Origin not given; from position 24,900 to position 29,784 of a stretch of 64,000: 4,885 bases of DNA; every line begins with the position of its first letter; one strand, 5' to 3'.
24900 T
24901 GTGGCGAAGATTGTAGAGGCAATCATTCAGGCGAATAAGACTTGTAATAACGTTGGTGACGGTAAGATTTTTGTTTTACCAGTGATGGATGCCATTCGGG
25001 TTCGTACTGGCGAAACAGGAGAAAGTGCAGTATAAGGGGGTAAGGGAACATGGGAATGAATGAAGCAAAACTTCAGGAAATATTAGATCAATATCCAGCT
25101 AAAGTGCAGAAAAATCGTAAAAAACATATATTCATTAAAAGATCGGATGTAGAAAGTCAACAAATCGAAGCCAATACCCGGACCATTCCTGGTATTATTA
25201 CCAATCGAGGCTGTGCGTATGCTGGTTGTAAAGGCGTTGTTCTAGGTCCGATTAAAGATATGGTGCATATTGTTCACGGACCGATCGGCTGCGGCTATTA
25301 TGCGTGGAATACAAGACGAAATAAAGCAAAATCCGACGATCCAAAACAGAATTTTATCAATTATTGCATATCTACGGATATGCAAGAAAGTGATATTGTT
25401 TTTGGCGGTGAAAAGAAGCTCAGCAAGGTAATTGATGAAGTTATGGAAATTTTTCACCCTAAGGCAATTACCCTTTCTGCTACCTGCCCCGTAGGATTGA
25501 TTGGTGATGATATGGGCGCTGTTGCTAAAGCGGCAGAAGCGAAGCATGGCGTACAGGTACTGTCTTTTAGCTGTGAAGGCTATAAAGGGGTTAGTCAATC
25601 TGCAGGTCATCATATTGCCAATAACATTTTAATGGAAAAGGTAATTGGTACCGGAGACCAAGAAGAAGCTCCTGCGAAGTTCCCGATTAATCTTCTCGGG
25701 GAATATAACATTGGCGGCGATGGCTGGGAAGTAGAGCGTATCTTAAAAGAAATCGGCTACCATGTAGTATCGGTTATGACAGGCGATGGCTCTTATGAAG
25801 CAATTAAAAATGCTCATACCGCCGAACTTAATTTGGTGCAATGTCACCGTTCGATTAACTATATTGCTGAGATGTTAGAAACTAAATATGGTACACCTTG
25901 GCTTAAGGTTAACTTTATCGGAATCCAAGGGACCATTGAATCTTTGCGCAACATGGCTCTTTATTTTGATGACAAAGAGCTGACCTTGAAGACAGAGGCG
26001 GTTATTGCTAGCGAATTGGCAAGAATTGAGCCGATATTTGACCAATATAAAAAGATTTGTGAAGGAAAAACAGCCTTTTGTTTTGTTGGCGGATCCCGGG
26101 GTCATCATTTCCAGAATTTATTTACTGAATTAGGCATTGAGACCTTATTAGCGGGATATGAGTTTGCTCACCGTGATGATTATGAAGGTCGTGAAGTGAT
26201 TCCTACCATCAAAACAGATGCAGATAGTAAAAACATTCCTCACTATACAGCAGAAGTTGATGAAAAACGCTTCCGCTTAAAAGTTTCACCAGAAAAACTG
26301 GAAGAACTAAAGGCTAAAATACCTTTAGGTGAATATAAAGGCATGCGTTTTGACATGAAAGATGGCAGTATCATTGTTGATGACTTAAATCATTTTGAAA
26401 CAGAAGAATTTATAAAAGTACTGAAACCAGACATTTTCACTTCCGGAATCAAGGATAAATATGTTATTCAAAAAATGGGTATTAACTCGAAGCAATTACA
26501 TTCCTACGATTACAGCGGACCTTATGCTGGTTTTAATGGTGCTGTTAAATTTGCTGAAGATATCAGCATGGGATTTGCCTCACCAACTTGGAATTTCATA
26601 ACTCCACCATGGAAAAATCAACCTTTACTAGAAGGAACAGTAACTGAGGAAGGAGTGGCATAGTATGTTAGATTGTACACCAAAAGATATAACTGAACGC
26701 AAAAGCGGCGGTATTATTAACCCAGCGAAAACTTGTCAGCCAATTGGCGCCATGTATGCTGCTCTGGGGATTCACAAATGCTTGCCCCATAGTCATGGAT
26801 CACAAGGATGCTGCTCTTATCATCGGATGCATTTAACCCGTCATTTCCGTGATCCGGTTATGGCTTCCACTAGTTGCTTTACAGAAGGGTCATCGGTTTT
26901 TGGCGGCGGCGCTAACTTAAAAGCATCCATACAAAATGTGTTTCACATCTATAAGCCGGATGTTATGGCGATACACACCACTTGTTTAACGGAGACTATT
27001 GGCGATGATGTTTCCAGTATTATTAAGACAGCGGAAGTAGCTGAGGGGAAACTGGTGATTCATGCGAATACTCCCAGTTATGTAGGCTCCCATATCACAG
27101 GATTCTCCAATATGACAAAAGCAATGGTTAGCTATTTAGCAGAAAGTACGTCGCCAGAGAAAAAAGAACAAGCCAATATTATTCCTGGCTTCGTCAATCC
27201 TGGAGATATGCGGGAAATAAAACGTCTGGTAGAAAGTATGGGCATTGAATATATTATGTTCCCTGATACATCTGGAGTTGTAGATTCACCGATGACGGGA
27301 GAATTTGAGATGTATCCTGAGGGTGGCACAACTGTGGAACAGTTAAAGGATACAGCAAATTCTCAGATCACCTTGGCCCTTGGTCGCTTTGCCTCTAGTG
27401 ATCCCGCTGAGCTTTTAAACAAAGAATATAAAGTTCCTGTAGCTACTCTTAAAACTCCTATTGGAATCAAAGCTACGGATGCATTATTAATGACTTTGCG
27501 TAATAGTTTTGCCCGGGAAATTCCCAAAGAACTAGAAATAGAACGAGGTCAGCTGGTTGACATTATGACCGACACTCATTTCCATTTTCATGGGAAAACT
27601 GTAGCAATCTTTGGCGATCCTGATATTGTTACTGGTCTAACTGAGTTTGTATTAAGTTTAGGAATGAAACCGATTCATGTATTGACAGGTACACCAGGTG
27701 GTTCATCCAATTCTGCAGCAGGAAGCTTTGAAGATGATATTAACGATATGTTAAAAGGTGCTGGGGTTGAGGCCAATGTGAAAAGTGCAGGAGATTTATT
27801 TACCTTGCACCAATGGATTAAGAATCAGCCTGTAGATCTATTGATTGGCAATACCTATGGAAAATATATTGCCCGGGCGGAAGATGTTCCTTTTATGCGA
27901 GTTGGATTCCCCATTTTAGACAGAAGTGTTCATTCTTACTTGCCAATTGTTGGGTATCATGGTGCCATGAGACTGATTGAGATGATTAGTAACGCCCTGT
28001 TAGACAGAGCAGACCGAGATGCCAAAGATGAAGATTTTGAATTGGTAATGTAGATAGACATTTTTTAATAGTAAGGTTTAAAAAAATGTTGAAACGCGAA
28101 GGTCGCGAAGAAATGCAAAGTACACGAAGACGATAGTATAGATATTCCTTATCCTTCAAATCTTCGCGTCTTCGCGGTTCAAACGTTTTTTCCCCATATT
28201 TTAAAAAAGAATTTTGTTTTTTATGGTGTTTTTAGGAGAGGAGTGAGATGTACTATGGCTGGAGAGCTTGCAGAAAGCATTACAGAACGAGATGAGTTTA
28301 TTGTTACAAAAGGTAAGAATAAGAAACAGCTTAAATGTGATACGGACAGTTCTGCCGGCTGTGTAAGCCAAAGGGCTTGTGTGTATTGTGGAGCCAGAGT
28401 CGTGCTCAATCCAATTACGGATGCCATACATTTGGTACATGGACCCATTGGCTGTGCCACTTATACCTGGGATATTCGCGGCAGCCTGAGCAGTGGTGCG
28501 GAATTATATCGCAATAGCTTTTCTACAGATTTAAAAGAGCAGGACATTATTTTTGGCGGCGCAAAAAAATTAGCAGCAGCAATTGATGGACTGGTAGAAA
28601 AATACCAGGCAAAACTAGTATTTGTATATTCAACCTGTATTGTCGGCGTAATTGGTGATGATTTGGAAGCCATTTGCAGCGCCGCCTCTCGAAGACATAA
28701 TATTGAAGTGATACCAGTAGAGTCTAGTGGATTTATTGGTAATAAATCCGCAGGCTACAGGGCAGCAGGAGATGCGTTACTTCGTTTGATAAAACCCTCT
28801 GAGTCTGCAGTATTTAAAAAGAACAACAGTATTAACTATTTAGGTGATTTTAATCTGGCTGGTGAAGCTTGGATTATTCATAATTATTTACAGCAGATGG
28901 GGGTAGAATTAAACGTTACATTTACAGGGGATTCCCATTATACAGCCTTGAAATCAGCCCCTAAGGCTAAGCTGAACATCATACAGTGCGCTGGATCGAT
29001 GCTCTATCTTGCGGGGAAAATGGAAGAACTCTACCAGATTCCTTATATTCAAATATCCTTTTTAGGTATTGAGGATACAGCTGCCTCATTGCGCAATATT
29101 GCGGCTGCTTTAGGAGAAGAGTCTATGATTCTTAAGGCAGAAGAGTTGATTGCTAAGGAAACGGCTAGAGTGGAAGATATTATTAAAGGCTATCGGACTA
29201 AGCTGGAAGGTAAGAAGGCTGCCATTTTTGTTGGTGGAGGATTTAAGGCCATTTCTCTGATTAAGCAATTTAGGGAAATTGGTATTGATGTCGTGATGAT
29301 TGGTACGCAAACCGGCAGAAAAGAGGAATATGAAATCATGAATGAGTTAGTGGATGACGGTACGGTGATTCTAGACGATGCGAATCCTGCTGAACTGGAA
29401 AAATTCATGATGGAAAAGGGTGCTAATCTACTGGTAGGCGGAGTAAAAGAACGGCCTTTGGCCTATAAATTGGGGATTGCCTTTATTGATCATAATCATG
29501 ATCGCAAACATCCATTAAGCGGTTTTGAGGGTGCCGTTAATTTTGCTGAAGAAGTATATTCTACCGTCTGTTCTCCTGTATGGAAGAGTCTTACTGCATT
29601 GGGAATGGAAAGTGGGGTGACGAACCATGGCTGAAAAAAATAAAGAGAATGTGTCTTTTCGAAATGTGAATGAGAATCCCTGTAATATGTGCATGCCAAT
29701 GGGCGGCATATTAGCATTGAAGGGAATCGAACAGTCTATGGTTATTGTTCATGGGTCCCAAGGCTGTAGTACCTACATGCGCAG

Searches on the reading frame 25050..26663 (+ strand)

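Call 10: search_protein_families(library=ncbifam, proteins=[window:25050-26663:+])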
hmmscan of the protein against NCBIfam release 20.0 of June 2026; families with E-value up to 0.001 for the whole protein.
window:25050-26663:+ (537 aa): 18 families
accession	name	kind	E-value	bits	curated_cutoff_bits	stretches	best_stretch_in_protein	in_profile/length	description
TIGR01282.1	nifD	equivalog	5.6e-211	701.2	653.55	1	9-521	3-466/466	nitrogenase molybdenum-iron protein alpha chain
TIGR01862.1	N2-ase-Ialpha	subfamily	2e-180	600.2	486.05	1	22-515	1-443/444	nitrogenase component I subunit alpha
TIGR01283.1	nifE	equivalog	1.5e-117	393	505.1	2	20-379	10-367/459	nitrogenase iron-molybdenum cofactor biosynthesis protein NifE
TIGR01284.1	alt_nitrog_alph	subfamily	1.5e-117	392.9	512.8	2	20-380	9-367/457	nitrogenase subunit alpha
TIGR01860.1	VNFD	equivalog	1.7e-90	303.9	823.1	2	21-380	12-369/461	nitrogenase vanadium-iron protein, alpha chain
TIGR01861.1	ANFD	equivalog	4.2e-88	296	873.8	2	18-379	10-369/513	nitrogenase iron-iron protein, alpha chain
NF011047.0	PRK14477.1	equivalog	1.1e-83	281.6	1229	2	41-378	22-359/917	bifunctional nitrogenase iron-molybdenum cofactor biosynthesis protein NifEN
TIGR01278.1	DPOR_BchB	equivalog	6.3e-21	74.8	490.35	1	54-372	10-325/512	ferredoxin:protochlorophyllide reductase (ATP-dependent) subunit B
NF002789.0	PRK02910.1-3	equivalog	7.5e-14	51.5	509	1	100-304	50-251/535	ferredoxin:protochlorophyllide reductase (ATP-dependent) subunit B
TIGR03282.1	methan_mark_13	equivalog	5.6e-13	48.6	268.4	1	72-167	21-106/352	Ni-sirohydrochlorin a,c-diamide reductive cyclase catalytic subunit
TIGR01286.1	nifK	equivalog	2.7e-10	39.3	427.3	1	70-168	83-174/516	nitrogenase molybdenum-iron protein subunit beta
NF002790.0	PRK02910.1-4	equivalog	1.5e-08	33.8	912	1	109-349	58-306/530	ferredoxin:protochlorophyllide reductase (ATP-dependent) subunit B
TIGR02932.1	vnfK_nitrog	equivalog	3.1e-08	32.9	873.95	1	54-241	15-197/457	V-containing nitrogenase subunit beta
TIGR01285.1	nifN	equivalog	2.3e-07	30.1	326.8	1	68-236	30-195/433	nitrogenase iron-molybdenum cofactor biosynthesis protein NifN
NF002768.0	PRK02842.1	equivalog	1.6e-06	27.3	324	1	111-346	69-294/423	ferredoxin:protochlorophyllide reductase (ATP-dependent) subunit N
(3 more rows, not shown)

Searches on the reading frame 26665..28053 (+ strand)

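Call 10: search_protein_families(library=ncbifam, proteins=[window:26665-28053:+])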
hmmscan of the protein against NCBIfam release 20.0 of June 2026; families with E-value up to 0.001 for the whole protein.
window:26665-28053:+ (462 aa): 17 families
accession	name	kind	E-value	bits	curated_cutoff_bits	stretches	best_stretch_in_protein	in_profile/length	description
TIGR01286.1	nifK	equivalog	1.1e-136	456.4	427.3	1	17-456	62-510/516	nitrogenase molybdenum-iron protein subunit beta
TIGR02932.1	vnfK_nitrog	equivalog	7.5e-100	334.9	873.95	1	11-451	3-446/457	V-containing nitrogenase subunit beta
TIGR02931.1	anfK_nitrog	equivalog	3.3e-93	312.9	853.85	1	8-451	3-450/461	Fe-only nitrogenase subunit beta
TIGR01285.1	nifN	equivalog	7.2e-86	288.8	326.8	1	9-446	3-431/433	nitrogenase iron-molybdenum cofactor biosynthesis protein NifN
NF011047.0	PRK14477.1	equivalog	6.4e-85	285.7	1229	1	17-455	491-914/917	bifunctional nitrogenase iron-molybdenum cofactor biosynthesis protein NifEN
TIGR01283.1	nifE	equivalog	1.2e-25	90.1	505.1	1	22-445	43-445/459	nitrogenase iron-molybdenum cofactor biosynthesis protein NifE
TIGR01278.1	DPOR_BchB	equivalog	1.8e-22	79.9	490.35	1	69-444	57-416/512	ferredoxin:protochlorophyllide reductase (ATP-dependent) subunit B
NF002789.0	PRK02910.1-3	equivalog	1.7e-18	66.8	509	1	74-442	61-422/535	ferredoxin:protochlorophyllide reductase (ATP-dependent) subunit B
TIGR01862.1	N2-ase-Ialpha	subfamily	3.8e-16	58.8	486.05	1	39-444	52-436/444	nitrogenase component I subunit alpha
TIGR01282.1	nifD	equivalog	1.8e-13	50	653.55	1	21-410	47-425/466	nitrogenase molybdenum-iron protein alpha chain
TIGR01284.1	alt_nitrog_alph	subfamily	1e-10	40.6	512.8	1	36-198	59-230/457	nitrogenase subunit alpha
TIGR03282.1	methan_mark_13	equivalog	6.1e-10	38.6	268.4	1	43-136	24-112/352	Ni-sirohydrochlorin a,c-diamide reductive cyclase catalytic subunit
TIGR01860.1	VNFD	equivalog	8.8e-08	31.2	823.1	1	24-200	48-234/461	nitrogenase vanadium-iron protein, alpha chain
TIGR01861.1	ANFD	equivalog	7.2e-07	28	873.8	1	22-181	47-216/513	nitrogenase iron-iron protein, alpha chain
NF002790.0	PRK02910.1-4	equivalog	6e-06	25.2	912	1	27-324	14-310/530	ferredoxin:protochlorophyllide reductase (ATP-dependent) subunit B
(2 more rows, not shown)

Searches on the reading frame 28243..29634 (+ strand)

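Call 10: search_protein_families(library=ncbifam, proteins=[window:28243-29634:+])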
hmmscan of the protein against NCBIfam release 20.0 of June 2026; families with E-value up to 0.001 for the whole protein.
window:28243-29634:+ (463 aa): 17 families
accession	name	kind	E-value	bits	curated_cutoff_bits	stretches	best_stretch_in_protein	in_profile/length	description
TIGR01283.1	nifE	equivalog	2e-182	606.8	505.1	1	22-449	21-452/459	nitrogenase iron-molybdenum cofactor biosynthesis protein NifE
NF011047.0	PRK14477.1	equivalog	4.3e-132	441.8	1229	1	25-452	16-448/917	bifunctional nitrogenase iron-molybdenum cofactor biosynthesis protein NifEN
TIGR01862.1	N2-ase-Ialpha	subfamily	4.7e-110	368.3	486.05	1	16-448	2-443/444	nitrogenase component I subunit alpha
TIGR01282.1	nifD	equivalog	1.1e-107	360.6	653.55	1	20-452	21-464/466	nitrogenase molybdenum-iron protein alpha chain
TIGR01284.1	alt_nitrog_alph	subfamily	1.3e-90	304.1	512.8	1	10-449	6-451/457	nitrogenase subunit alpha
TIGR01860.1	VNFD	equivalog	1.1e-76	258.3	823.1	1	11-448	9-452/461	nitrogenase vanadium-iron protein, alpha chain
TIGR01861.1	ANFD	equivalog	1.5e-68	231.6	873.8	1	8-453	7-457/513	nitrogenase iron-iron protein, alpha chain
TIGR01278.1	DPOR_BchB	equivalog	2.2e-26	92.8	490.35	1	54-442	19-417/512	ferredoxin:protochlorophyllide reductase (ATP-dependent) subunit B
TIGR01286.1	nifK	equivalog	3.8e-20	71.8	427.3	1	40-438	63-490/516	nitrogenase molybdenum-iron protein subunit beta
TIGR02932.1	vnfK_nitrog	equivalog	3.8e-18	65.6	873.95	1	46-442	16-440/457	V-containing nitrogenase subunit beta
NF002789.0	PRK02910.1-3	equivalog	5.6e-17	61.8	509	1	106-451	68-434/535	ferredoxin:protochlorophyllide reductase (ATP-dependent) subunit B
TIGR02931.1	anfK_nitrog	equivalog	5.9e-15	54.9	853.85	1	45-234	18-209/461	Fe-only nitrogenase subunit beta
TIGR01285.1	nifN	equivalog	5.6e-14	51.9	326.8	1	50-205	22-179/433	nitrogenase iron-molybdenum cofactor biosynthesis protein NifN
TIGR03282.1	methan_mark_13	equivalog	5e-13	48.8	268.4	1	63-171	22-122/352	Ni-sirohydrochlorin a,c-diamide reductive cyclase catalytic subunit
TIGR01279.1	DPOR_bchN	equivalog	1.1e-12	47.6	419.95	1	56-382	20-332/407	ferredoxin:protochlorophyllide reductase (ATP-dependent) subunit N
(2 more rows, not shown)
